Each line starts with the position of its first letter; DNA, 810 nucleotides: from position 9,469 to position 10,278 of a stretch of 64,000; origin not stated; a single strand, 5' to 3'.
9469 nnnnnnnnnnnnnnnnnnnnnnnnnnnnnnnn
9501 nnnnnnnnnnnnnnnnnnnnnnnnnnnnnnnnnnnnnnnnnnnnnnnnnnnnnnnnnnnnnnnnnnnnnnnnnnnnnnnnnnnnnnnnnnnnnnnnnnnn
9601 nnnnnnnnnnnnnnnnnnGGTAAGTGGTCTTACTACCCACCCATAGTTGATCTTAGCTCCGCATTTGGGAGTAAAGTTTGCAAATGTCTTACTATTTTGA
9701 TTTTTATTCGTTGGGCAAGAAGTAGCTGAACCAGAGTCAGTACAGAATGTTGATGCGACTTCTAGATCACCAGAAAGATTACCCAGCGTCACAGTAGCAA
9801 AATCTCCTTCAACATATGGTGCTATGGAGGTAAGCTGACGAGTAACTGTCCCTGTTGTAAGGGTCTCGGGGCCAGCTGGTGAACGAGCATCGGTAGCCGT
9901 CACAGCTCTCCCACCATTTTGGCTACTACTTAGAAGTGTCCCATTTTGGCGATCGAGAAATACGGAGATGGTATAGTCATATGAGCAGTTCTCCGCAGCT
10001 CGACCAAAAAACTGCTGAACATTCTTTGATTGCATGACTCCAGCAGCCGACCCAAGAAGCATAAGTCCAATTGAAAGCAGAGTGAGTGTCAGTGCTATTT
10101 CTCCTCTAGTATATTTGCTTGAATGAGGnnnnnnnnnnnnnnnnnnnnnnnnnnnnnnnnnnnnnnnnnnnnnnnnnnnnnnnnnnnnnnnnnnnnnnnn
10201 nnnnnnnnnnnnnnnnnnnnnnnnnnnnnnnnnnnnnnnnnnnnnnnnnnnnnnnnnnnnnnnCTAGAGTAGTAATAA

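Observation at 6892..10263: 1123-aa Cys-rich surface protein with dockerin-like C-terminus, terminator and divergent promoter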

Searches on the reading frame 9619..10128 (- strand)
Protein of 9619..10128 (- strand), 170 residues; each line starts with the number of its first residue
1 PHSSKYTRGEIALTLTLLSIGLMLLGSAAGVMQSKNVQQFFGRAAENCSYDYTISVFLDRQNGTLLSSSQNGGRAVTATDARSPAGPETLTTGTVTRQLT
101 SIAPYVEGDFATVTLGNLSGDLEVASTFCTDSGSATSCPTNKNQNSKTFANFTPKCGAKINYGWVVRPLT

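Call 37: find_homologous_proteins(query=A1, max_evalue=0.001)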
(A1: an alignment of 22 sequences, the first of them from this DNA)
Query A1 (22 sequences): 3999 candidates shared short words with the query, none scored E <= 0.001.

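Call 44: predict_structure(alignment_id=A1)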
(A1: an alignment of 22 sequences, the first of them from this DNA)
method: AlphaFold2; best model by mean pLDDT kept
length: 170 residues; sequences in the alignment: 22
mean_pLDDT: 82.7   pTM: 0.66
mean pLDDT of the five models: 82.7, 81.5, 79.6, 79.0, 76.2
residues with pLDDT >= 90: 79; 70-90: 61; 50-70: 25; < 50: 5
segments of 3 or more residues with pLDDT < 50: 1-3
pLDDT, mean of each block of 10 residues (from residue 1): 57 89 87 58 62 91 89 94 87 74 74 95 95 85 87 89 94
secondary structure, 60 per line:
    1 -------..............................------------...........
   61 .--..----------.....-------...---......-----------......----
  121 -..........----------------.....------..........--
elements in order: H8-37 E50-58 E76-80 E88-90 E94-99 E111-116 E122-131 E148-152 E159-168

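Call 48: fold_search(model_id=the predicted structure, library=pdb)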
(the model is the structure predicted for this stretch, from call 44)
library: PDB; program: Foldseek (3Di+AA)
matches with E <= 10: 317; with E <= 0.001: 0
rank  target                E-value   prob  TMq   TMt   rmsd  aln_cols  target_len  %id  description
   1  5u6f                  1.5e-02  0.98  0.39  0.25   6.0       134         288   12  Bacterial adhesin from Mobiluncus mulieris containing intramolecular disulfide, isopeptide, and ester bond cross-links ( (released 2018-06-13)
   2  3is1                  3.5e-02  0.91  0.33  0.16   6.6       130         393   12  Crystal structure of functional region of UafA from Staphylococcus saprophyticus in C2 form at 2.45 angstrom resolution (released 2010-09-08)
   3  6m7c                  4.2e-02  0.84  0.35  0.25   7.9       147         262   11  Crystal structure of C-terminal fragment of pilus adhesin SpaC from Lactobacillus rhamnosus GG (released 2020-07-29)
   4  6hif_Y                5.6e-02  0.99  0.36  0.65   3.7       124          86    7  Kuenenia stuttgartiensis hydrazine dehydrogenase complex (released 2019-04-17)
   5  3gle_B                6.3e-02  0.44  0.27  0.19  12.8       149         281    8  Crystal Structure of the Major Pilin from Streptococcus pyogenes N168A mutant (released 2009-06-02)
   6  6bbw_A                7.5e-02  0.21  0.22  0.16  13.4       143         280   11  Structure of the major pilin protein (T3.2) from Streptococcus pyogenes serotype GAS13637 (released 2018-10-24)
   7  4iyk                  7.5e-02  0.12  0.17  0.15  18.1       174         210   13  Crystal structure of a putative carbohydrate binding protein (BACUNI_04699) from Bacteroides uniformis ATCC 8492 at 2.00 (released 2013-02-20)
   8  8f5n_A                8.9e-02  0.44  0.30  0.21   9.0       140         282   13  Identification of an Immunodominant region on a Group A Streptococcus T-antigen Reveals Temperature-Dependent Motion i (released 2023-03-08)
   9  6yoa_A                1.4e-01  0.35  0.28  0.33  11.4       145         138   13  Lig v 1 structure and the inflammatory response to the Ole e 1 protein family (released 2020-05-13)
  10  8fia_A                1.7e-01  0.85  0.26  0.03   3.4        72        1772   15  The structure of fly Teneurin self assembly (released 2023-05-03)
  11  5v3s_A                1.8e-01  0.28  0.28  0.31   7.4       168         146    8  Crystal structure of IP-1A from Alcaligenes faecalis at 1.8A resolution (released 2017-06-14)
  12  4yok                  1.8e-01  0.10  0.18  0.16  18.4       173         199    8  Crystal structure of a DUF3823 family protein (PARMER_04126) from Parabacteroides merdae ATCC 43184 at 1.80 A resolution (released 2015-03-25)
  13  2azq                  2.2e-01  0.35  0.31  0.18  13.6       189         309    5  Crystal Structure of Catechol 1,2-Dioxygenase from Pseudomonas arvilla C-1 (released 2005-10-04)
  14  6myk_A                2.5e-01  0.23  0.27  0.32  11.3       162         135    7  Pleurotus ostreatus OstreolysinA mutant E69A with Bis-Tris (released 2019-02-13)
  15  9isp                  2.7e-01  0.44  0.32  0.34   8.7       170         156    8  DUF2436 domain which is frequently found in virulence proteins from Porphyromonas gingivalis (released 2024-10-09)
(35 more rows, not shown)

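Call 86: search_protein_families(library=ncbifam, alignment_id=A1, max_evalue=10)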
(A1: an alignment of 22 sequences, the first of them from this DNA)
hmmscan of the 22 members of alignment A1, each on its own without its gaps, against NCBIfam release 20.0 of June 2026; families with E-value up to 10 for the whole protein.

A. member 1, seq(170 aa): 1 family
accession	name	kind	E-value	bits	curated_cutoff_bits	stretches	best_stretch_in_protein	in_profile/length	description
TIGR02927.1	SucB_Actino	equivalog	0.13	11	423.45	1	68-126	116-174/579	2-oxoglutarate dehydrogenase, E2 component, dihydrolipoamide succinyltransferase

B. families by the number of members that match (of 22 scanned): 9 families
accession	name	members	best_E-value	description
NF045737.1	MPN070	1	0.016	MPN070 family protein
TIGR03897.1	lanti_2_LanM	1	0.036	type 2 lanthipeptide synthetase LanM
NF050032.1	Rv1733c_fam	1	0.041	Rv1733c family protein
NF038058.1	adhes_P110_Nter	1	0.058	P110/LppT family adhesin N-terminal domain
TIGR00803.1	nst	1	0.06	solute carrier family 35 transporter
TIGR00005.1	rluA_subfam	1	0.075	RluA family pseudouridine synthase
NF038394.1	lipo_LipL32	1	0.11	major surface lipoprotein LipL32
TIGR02927.1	SucB_Actino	1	0.13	2-oxoglutarate dehydrogenase, E2 component, dihydrolipoamide succinyltransferase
NF033092.0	HK_WalK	1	0.2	cell wall metabolism sensor histidine kinase WalK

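Call 87: search_protein_families(library=pfam, alignment_id=A1, max_evalue=10)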
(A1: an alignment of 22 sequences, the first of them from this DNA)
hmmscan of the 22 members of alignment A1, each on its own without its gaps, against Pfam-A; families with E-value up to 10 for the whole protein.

A. member 1, seq(170 aa): 0 families

B. families by the number of members that match (of 22 scanned): 9 families
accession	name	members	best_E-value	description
PF04103.21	CD20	1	0.033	CD20-like family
PF23489.1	V-ATPase_su_f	1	0.064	V-type proton ATPase subunit f-like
PF13903.11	Claudin_2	1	0.076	PMP-22/EMP/MP20/Claudin tight junction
PF07803.16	GSG-1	1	0.093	GSG1-like protein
PF24514.1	SpaA_4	1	0.11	Prealbumin-like fold domain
PF02470.25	MlaD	1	0.12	MlaD protein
PF25134.1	DUF7821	1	0.14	Domain of unknown function (DUF7821)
PF14965.11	BRI3BP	1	0.26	Negative regulator of p53/TP53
PF11772.13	EpuA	1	2.4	DNA-directed RNA polymerase subunit beta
